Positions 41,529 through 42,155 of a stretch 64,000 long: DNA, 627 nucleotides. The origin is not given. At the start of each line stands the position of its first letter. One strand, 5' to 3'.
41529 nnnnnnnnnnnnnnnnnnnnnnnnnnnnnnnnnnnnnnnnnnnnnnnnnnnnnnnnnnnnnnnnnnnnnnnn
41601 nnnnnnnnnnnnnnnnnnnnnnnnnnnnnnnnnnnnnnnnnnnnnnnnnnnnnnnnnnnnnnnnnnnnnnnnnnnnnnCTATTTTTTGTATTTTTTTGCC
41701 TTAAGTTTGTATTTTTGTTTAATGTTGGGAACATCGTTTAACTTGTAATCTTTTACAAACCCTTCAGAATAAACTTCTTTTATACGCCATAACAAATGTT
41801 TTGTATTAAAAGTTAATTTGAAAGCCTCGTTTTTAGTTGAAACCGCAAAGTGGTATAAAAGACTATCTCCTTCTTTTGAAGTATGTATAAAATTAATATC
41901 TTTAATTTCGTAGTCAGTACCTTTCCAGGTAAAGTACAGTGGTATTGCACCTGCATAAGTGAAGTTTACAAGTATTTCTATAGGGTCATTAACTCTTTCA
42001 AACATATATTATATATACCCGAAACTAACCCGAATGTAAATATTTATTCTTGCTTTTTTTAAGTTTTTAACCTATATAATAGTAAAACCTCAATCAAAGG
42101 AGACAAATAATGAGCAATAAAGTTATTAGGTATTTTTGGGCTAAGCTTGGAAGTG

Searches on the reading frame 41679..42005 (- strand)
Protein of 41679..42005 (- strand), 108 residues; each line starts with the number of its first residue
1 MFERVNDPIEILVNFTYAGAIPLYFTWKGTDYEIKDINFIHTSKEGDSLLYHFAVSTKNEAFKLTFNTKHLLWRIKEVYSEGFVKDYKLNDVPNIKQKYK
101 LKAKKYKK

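Call 4: search_protein_families(library=pfam, proteins=[window:41679-42005:-], max_evalue=1)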
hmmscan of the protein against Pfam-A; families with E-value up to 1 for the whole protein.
window:41679-42005:- (108 aa): 2 families
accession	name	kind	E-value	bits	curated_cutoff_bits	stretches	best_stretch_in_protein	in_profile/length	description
PF14673.11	DUF4459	-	0.14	12.5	27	0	23-45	32-54/159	Domain of unknown function (DUF4459)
PF20114.4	DUF6504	-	0.24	12.1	24.2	1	6-38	7-43/103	Domain of unknown function (DUF6504)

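Call 5: search_protein_families(library=ncbifam, proteins=[window:41679-42005:-], max_evalue=1)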
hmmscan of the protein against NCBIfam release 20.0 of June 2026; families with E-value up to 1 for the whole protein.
window:41679-42005:- (108 aa): 1 family
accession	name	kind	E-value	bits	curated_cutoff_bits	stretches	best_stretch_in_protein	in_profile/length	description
NF005139.0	PRK06588.1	equivalog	0.089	11.5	485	1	11-57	255-301/508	putative monovalent cation/H+ antiporter subunit D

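Call 7: search_protein_families(library=phrogs, proteins=[window:41679-42005:-], max_evalue=1)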
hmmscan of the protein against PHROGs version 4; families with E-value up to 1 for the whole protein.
window:41679-42005:- (108 aa): 2 families
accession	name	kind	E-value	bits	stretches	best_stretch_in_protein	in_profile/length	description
phrog_12177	-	unknown function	0.0079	17.1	1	41-104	100-163/164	-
phrog_24396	-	unknown function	0.046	14.7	1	27-46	10-29/50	-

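Call 8: search_protein_families(library=padloc, proteins=[window:41679-42005:-], max_evalue=1)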
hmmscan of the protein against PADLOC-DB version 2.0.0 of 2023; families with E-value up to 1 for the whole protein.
window:41679-42005:- (108 aa): 0 families
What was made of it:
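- On Toxin-antitoxin or known anti-phage defence systems: No PADLOC, PHROG or Pfam hit at E up to 1 (calls 4, 7, 8).
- Tried and rejected: Pfam, NCBIfam, PHROGs and PADLOC at E up to 1 gave nothing (calls 4, 5, 7, 8).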

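Call 32: find_homologous_proteins(query=window:41679-42002:-, max_evalue=0.001)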
Query window:41679-42002:- (107 aa): 3 proteins with E <= 0.001 among 3 candidates.
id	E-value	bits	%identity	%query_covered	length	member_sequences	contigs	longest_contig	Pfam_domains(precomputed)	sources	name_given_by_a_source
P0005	1.6e-65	236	100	100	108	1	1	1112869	-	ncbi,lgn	ncbi:MAG: hypothetical protein ACOZAO_03280 [Patescibacteria group bacterium]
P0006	2.7e-30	122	51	99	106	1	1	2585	-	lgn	-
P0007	9.4e-24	101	51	79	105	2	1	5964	-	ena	-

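Call 33: find_encoding_contigs(protein=P0006, flank=10000)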
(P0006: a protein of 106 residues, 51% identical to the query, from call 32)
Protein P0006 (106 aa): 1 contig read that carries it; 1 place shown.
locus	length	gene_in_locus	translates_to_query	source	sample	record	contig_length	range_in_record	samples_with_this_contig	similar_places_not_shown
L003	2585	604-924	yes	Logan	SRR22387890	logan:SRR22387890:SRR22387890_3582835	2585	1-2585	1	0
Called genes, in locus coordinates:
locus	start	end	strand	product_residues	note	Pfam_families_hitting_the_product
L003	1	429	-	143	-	?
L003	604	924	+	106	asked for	-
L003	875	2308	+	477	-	PF00817:IMS, PF21999:IMS_HHH_1 (faint), PF11799:IMS_C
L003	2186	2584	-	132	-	?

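Call 34: find_encoding_contigs(protein=P0007, flank=10000)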
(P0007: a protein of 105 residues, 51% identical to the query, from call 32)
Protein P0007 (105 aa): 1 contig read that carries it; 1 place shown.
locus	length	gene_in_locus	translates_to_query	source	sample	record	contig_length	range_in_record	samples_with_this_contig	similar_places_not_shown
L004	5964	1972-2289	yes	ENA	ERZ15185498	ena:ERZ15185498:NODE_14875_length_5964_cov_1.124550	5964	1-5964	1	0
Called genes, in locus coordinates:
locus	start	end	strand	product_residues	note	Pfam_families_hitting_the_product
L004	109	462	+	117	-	-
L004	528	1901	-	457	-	PF28494:GlyRS_ins_1 (faint), PF00587:tRNA-synt_2b, PF03129:HGTP_anticodon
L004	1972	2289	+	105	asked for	-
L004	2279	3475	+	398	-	PF00817:IMS, PF11798:IMS_HHH (weak), PF21999:IMS_HHH_1 (weak), PF11799:IMS_C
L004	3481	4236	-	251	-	PF11967:RecO_N, PF02565:RecO_C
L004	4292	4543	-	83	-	-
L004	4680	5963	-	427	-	?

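Call 53: find_related_loci(query=A4, collection=genome_contigs, flank=6000)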
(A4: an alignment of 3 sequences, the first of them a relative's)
Query A4 (108 aa) in genome_contigs; peptide patterns used: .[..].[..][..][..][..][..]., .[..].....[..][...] (x = any residue, [..] = any of these).
31 stretches matched a pattern; 4 encode a relative of the query (tblastn E <= 1e-3); 4 distinct loci.
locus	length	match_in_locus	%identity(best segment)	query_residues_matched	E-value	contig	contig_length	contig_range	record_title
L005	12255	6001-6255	53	1-85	5e-30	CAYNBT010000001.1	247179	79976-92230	MAG TPA_asm: uncultured Candidatus Saccharibacteria bacterium isolate SRP342105_co1_255 genome assembly, contig: NODE_39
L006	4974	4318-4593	34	1-92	2e-20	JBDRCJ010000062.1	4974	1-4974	MAG: Patescibacteria group bacterium isolate MEGAHIT-group-1.177 k141_2037353, whole genome shotgun sequence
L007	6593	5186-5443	36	1-86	5e-20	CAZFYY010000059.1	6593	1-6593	MAG TPA_asm: uncultured Gammaproteobacteria bacterium isolate SRP296810_co1_333 genome assembly, contig: NODE_16483_leng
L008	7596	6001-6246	37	1-82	2e-19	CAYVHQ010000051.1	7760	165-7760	MAG TPA_asm: uncultured Gammaproteobacteria bacterium isolate SRP286056_co1_702 genome assembly, contig: NODE_12734_leng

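Call 67: search_protein_families(library=pfam, proteins=[L008:5198-5830:-], max_evalue=0.01)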
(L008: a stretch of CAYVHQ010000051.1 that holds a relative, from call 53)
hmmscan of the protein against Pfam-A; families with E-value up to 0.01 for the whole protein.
L008:5198-5830:- (210 aa): 2 families
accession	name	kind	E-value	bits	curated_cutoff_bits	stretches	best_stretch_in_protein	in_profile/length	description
PF00717.28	Peptidase_S24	-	9.2e-24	83.8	23.3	1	84-201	1-116/116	Peptidase S24-like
PF01726.22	LexA_DNA_bind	-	7.8e-15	54.9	23.7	1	5-60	3-58/65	LexA DNA binding domain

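Call 105: search_protein_families(library=pfam, alignment_id=A8, max_evalue=0.1)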
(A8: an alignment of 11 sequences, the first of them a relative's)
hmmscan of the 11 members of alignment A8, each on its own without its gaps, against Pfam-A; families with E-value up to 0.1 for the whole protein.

A. member 1, P0005 (108 aa): 0 families

B. families by the number of members that match (of 11 scanned): 3 families
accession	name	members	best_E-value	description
PF20114.4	DUF6504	9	0.0002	Domain of unknown function (DUF6504)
PF25131.1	bL9m_N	2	0.029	Large ribosomal subunit protein bL9m N-terminal domain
PF01217.26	Clat_adaptor_s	1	0.035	Clathrin adaptor complex small chain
